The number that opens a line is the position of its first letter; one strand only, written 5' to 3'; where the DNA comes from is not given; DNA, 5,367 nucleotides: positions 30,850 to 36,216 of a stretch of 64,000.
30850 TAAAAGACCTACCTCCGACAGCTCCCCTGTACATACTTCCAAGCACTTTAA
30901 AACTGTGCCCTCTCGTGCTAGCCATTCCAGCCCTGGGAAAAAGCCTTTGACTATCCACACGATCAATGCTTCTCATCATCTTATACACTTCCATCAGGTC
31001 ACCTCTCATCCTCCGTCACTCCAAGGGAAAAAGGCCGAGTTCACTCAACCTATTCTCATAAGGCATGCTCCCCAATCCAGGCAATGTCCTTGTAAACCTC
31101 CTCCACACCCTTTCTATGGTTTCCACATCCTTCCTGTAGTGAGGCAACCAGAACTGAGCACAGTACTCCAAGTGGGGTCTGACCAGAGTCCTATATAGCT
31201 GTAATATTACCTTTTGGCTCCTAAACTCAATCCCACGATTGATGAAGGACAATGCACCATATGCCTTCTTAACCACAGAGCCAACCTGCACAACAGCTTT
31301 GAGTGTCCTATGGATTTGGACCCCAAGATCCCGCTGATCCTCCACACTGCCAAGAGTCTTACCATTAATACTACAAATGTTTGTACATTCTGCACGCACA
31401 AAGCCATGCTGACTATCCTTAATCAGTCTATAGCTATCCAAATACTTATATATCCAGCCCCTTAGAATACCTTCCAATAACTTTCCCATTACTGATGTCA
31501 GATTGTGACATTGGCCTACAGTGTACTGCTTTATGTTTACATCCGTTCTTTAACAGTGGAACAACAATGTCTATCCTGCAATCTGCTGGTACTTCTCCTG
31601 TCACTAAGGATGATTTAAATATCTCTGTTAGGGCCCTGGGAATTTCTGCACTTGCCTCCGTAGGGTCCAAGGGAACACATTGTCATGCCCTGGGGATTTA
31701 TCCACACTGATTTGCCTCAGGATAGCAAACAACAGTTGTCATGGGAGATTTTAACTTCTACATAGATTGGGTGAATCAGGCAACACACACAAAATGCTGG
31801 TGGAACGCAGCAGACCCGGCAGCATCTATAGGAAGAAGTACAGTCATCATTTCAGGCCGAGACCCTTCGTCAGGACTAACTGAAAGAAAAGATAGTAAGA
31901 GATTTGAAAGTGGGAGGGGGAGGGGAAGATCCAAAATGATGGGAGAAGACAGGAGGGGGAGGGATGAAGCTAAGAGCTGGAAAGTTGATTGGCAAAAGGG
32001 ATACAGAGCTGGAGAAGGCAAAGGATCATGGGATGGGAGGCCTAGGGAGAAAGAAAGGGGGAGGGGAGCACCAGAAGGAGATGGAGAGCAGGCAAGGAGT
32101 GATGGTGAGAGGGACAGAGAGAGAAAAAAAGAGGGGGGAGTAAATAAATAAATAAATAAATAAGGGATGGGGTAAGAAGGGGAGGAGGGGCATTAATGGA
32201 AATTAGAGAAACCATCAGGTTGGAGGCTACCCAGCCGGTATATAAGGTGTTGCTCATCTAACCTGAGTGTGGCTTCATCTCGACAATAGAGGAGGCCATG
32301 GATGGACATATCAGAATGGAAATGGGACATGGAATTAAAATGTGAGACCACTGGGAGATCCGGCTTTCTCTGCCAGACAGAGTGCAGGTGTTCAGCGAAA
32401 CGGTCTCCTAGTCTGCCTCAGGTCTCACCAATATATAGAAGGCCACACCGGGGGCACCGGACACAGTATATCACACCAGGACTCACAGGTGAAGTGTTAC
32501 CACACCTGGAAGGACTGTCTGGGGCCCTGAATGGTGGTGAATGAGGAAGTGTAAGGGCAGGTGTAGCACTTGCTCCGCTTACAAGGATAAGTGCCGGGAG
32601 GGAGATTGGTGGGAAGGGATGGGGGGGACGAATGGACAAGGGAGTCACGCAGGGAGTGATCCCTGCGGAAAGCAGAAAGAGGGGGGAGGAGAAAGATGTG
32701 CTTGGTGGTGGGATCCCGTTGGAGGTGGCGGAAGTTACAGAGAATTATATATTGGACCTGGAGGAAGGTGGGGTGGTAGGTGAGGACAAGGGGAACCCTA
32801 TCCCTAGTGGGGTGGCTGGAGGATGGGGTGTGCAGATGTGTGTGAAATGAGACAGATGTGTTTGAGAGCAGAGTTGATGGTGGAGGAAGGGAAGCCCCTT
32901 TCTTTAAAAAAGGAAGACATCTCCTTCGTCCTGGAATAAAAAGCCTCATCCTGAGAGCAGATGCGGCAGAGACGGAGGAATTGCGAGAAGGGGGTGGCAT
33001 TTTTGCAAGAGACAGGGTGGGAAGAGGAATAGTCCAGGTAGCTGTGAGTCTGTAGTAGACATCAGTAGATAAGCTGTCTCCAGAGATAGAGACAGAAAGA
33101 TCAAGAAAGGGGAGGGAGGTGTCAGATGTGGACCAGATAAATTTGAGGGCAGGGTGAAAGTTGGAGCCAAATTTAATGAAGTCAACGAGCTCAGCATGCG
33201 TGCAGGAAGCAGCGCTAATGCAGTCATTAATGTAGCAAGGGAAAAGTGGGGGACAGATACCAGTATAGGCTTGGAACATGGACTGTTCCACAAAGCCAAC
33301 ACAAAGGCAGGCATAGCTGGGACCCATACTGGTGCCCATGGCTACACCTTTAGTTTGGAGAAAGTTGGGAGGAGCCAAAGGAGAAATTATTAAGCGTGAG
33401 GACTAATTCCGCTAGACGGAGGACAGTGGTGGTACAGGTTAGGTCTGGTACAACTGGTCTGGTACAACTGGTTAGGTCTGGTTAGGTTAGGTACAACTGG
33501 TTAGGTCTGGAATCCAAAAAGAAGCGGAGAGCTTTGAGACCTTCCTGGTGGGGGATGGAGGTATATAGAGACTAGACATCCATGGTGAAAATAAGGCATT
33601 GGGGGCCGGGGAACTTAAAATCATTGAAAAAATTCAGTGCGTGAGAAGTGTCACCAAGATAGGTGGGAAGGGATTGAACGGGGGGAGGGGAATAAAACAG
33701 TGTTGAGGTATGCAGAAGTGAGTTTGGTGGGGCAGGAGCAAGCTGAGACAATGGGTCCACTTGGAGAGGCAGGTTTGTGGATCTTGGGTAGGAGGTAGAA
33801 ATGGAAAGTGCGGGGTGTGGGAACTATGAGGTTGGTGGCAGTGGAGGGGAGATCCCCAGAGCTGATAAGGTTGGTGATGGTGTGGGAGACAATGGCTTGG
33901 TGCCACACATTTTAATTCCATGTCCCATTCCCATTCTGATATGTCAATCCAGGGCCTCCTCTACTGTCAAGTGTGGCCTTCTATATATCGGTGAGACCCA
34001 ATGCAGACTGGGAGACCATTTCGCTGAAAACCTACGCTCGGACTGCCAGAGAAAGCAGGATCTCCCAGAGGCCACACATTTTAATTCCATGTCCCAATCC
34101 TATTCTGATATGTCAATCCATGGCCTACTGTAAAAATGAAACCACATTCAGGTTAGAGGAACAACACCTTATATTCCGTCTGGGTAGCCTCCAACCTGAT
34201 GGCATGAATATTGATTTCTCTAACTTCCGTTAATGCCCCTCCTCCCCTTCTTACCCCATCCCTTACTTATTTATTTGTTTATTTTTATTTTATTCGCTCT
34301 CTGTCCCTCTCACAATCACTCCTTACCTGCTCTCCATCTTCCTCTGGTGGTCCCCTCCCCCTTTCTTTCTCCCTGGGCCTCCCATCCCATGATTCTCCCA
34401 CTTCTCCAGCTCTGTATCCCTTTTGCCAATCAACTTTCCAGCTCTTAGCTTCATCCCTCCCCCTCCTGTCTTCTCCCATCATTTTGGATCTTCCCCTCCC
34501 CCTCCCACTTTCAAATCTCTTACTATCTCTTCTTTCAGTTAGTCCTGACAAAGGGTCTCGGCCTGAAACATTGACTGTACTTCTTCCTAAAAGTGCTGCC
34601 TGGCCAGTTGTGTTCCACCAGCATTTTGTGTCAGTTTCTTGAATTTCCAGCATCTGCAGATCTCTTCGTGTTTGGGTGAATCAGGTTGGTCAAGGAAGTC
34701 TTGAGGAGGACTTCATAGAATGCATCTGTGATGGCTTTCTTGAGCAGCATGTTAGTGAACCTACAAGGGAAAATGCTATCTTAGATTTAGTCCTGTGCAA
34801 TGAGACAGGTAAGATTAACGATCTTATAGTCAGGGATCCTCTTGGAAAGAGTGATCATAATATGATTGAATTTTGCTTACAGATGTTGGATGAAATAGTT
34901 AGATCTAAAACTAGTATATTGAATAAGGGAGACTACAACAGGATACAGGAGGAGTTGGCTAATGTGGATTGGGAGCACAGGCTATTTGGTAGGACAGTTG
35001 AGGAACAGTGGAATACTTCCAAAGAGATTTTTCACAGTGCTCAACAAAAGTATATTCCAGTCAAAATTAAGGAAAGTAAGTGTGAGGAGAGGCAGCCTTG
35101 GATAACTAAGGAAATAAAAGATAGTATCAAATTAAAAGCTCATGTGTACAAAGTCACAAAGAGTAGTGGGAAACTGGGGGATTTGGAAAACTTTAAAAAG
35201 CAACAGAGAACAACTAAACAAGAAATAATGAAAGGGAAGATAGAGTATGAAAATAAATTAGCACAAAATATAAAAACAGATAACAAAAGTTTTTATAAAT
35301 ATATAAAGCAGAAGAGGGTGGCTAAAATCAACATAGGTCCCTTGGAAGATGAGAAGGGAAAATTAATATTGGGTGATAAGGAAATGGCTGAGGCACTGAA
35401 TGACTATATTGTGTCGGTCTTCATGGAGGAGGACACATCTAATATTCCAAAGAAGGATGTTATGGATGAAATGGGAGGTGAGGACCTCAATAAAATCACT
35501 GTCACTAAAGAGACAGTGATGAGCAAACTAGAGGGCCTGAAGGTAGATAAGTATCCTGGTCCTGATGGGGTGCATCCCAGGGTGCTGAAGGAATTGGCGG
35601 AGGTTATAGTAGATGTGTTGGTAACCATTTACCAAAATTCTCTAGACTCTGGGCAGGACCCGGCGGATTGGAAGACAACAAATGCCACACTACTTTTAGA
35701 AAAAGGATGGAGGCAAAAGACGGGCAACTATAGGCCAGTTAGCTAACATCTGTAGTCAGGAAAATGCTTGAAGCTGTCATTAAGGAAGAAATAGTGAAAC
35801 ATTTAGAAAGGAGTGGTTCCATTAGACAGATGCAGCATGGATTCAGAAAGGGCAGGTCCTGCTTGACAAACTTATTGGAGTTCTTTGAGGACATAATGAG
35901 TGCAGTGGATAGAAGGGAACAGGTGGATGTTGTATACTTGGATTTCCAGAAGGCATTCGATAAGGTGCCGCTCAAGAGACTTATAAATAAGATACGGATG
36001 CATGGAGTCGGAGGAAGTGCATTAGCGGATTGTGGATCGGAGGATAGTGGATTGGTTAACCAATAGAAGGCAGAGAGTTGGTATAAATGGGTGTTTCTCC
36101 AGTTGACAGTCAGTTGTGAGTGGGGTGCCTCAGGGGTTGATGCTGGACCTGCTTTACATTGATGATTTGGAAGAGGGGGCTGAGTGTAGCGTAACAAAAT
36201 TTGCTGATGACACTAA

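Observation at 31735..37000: Penelope-like element with inverted pseudo-LTRs and GIY-YIG domain nested in a CR1 endonuclease domain, with a clean 13-bp TSD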

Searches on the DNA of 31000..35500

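Call 5: search_rna_families(source=window, start=31000, end=35500, threshold=evalue, max_evalue=1, show_alignments=4)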
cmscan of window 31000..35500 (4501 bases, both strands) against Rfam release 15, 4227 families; matches with E-value up to 1: 0.
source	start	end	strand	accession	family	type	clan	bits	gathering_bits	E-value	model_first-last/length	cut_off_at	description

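Call 10: search_rna_families(source=window, start=34400, end=34700, threshold=evalue, max_evalue=10, show_alignments=5)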
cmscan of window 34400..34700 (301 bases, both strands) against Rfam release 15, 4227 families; matches with E-value up to 10: 4.
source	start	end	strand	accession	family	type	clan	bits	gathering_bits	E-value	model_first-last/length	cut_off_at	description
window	34578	34616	-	RF03024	Rothia-sucC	Cis-reg;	-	16.4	64.5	0.92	1-59/59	no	Rothia-sucC RNA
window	34590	34627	+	RF00129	mir-103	Gene; miRNA;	-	15.9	59.6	0.46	20-58/78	no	mir-103/107 microRNA precursor family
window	34429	34488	+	RF02706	TeloSII_ncR30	Gene; sRNA;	-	12.7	86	0.95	1-226/226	no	TeloSII non coding RNA 30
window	34483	34555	+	RF02174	SMAD5-AS1_2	Gene; lncRNA;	-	8.2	50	8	1-129/129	no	SMAD5 antisense RNA 1 conserved region 2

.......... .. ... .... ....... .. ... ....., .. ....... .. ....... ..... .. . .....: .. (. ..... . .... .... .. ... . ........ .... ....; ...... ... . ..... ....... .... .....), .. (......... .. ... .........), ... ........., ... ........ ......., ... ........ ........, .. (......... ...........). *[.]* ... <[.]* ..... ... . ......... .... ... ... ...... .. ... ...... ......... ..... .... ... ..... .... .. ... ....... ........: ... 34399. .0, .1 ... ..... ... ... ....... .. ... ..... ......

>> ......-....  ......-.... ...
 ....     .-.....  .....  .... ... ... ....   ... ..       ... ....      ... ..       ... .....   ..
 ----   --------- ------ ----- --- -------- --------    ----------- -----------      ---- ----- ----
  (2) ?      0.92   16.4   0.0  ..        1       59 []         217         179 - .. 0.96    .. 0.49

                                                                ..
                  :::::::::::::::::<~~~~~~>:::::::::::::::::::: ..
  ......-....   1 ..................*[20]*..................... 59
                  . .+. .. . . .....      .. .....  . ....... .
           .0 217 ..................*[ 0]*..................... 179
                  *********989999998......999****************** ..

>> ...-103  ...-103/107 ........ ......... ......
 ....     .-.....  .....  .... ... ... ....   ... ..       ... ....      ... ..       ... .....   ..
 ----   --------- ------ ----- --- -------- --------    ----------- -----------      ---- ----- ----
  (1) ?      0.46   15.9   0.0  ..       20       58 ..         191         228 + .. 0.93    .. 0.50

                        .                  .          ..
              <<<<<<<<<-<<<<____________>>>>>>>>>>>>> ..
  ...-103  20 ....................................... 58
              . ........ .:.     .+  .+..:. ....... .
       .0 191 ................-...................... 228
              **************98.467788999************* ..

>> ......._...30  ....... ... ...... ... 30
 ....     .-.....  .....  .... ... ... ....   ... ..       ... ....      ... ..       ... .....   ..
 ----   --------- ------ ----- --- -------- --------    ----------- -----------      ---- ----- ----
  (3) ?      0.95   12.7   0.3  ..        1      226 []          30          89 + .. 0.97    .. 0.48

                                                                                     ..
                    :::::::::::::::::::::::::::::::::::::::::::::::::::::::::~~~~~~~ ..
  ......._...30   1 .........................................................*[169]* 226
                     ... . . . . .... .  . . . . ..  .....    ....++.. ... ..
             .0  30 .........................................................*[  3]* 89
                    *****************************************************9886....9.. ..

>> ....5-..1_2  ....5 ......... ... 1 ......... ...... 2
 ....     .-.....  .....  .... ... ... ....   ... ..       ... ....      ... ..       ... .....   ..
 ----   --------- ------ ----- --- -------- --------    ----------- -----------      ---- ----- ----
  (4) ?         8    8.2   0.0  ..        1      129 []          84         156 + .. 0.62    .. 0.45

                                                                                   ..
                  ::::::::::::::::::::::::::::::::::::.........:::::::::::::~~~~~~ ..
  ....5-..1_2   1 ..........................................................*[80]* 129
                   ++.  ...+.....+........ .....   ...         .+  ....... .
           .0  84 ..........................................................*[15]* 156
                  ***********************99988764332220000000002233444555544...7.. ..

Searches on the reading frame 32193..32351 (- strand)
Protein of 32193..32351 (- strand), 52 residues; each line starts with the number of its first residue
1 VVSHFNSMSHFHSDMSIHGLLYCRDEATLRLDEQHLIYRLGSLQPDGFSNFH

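Call 6: search_protein_families(library=pfam, proteins=[window:32193-32351:-], max_evalue=1)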
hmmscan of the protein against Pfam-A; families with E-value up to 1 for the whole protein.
window:32193-32351:- (52 aa): 2 families
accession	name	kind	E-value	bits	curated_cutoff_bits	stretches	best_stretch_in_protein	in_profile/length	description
PF08857.17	ParBc_2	-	0.18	12.3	23.6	1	7-48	86-127/158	Putative ParB-like nuclease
PF15244.11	HSD3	-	0.21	11.5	27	1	4-37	7-40/416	Spermatogenesis-associated protein 7, or HSD3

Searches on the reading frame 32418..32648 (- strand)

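Call 6: search_protein_families(library=pfam, proteins=[window:32418-32648:-], max_evalue=1)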
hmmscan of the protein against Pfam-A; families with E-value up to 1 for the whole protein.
window:32418-32648:- (76 aa): 2 families
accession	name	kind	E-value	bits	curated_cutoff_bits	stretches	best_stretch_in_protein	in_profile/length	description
PF13248.11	Zn_ribbon_3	-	0.033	14.1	27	0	63-69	3-9/26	zinc-ribbon domain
PF24292.1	DUF7479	-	0.27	11.8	27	1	62-75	30-43/60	Domain of unknown function (DUF7479)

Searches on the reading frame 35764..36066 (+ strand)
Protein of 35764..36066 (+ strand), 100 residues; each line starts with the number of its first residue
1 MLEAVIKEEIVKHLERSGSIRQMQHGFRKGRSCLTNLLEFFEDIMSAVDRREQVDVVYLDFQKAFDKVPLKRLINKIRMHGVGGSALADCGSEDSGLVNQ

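Call 6: search_protein_families(library=pfam, proteins=[window:35764-36066:+], max_evalue=1)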
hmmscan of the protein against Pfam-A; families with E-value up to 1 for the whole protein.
window:35764-36066:+ (100 aa): 2 families
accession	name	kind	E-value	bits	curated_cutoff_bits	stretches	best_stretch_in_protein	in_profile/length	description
PF00078.32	RVT_1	-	1.4e-08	35.2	29.6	1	2-83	22-97/205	Reverse transcriptase (RNA-dependent DNA polymerase)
PF01710.22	HTH_Tnp_IS630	-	0.15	12.6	21.3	1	7-87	8-87/119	Transposase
